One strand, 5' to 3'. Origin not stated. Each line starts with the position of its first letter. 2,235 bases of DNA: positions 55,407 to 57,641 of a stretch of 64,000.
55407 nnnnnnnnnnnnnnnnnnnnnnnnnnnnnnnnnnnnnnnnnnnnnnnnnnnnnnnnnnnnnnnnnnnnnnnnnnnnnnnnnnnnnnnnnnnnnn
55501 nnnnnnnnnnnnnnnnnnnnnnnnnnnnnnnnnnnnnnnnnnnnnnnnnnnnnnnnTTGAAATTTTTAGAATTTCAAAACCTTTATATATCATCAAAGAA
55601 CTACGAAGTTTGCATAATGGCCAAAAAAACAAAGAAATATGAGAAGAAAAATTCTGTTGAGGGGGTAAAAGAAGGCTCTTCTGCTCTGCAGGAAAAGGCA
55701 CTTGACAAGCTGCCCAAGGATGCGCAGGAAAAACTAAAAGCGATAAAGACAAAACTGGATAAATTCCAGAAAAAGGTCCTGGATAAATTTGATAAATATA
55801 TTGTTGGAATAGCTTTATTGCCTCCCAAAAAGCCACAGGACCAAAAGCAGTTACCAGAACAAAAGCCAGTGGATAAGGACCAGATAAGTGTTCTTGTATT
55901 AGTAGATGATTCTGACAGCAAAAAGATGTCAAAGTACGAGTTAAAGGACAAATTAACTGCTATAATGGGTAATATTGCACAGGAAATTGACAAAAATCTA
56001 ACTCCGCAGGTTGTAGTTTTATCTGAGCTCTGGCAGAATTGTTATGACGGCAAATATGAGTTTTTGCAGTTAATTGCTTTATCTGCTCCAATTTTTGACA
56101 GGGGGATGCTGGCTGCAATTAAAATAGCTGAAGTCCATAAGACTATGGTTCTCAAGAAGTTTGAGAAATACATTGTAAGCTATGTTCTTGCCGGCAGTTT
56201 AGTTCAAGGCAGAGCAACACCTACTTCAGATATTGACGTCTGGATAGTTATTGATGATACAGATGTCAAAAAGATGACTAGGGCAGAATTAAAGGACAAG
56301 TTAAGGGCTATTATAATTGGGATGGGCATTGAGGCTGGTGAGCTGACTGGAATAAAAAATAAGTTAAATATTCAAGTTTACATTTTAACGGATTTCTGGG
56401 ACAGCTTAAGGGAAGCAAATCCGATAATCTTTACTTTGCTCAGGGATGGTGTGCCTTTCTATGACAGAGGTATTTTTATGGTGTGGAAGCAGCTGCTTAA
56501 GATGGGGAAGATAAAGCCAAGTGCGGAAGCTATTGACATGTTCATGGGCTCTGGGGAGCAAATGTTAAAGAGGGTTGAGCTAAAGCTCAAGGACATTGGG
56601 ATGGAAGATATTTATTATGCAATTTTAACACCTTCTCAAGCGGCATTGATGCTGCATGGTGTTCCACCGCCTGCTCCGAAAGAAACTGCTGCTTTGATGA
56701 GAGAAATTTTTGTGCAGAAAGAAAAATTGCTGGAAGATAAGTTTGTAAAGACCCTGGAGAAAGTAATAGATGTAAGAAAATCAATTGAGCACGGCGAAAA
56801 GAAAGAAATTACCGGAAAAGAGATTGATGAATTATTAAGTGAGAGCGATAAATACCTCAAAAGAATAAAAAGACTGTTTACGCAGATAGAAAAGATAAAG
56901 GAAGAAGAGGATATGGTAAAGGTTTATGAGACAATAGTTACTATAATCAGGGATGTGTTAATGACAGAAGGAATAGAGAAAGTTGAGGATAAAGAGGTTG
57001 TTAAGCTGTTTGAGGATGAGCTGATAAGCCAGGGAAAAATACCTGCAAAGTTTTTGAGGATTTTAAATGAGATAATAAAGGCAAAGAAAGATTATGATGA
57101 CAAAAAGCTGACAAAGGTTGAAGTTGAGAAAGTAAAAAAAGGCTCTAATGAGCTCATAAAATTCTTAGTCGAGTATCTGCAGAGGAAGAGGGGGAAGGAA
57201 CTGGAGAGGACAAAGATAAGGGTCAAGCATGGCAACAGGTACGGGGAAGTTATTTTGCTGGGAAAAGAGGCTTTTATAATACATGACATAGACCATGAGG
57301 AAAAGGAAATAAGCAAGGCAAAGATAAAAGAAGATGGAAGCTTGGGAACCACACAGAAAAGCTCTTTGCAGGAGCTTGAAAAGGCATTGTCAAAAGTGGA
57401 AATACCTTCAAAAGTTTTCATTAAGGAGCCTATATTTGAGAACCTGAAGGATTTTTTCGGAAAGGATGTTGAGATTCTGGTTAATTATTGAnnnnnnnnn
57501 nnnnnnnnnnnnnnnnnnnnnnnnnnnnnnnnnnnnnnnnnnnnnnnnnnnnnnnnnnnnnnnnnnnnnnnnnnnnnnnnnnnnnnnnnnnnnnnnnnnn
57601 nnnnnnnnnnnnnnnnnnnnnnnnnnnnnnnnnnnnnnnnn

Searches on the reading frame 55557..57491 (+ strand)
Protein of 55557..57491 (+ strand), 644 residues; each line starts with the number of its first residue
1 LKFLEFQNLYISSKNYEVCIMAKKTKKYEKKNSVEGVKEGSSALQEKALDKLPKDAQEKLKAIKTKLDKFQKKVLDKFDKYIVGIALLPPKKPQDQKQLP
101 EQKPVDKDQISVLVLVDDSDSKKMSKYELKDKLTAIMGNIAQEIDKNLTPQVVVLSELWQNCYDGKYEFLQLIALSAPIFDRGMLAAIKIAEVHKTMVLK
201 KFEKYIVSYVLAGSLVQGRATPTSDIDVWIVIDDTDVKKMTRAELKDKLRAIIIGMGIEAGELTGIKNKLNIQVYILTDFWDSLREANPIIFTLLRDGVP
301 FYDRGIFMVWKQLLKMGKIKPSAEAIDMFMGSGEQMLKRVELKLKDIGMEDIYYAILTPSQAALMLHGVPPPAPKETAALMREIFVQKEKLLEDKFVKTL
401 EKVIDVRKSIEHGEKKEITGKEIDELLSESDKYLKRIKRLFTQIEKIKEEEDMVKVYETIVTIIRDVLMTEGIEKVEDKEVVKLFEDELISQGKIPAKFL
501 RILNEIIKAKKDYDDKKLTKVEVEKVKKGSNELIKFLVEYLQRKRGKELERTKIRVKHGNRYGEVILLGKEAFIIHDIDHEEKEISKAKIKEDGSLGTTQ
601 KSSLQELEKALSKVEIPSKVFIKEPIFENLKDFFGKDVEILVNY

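Call 17: search_protein_families(library=pfam, proteins=[window:55557-57491:+], max_evalue=0.001)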
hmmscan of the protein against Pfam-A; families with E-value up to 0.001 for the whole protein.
window:55557-57491:+ (644 aa): 3 families
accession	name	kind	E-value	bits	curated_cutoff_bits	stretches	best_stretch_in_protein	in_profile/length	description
PF01909.29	NTP_transf_2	-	1.9e-05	25.4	21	1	201-247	10-59/93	Nucleotidyltransferase domain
PF18765.7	Polbeta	-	0.00013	22.5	26.9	1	203-253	8-59/93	Polymerase beta, Nucleotidyltransferase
PF25589.1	DUF7935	-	0.00078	19.4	27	0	120-174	75-126/171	Family of unknown function (DUF7935)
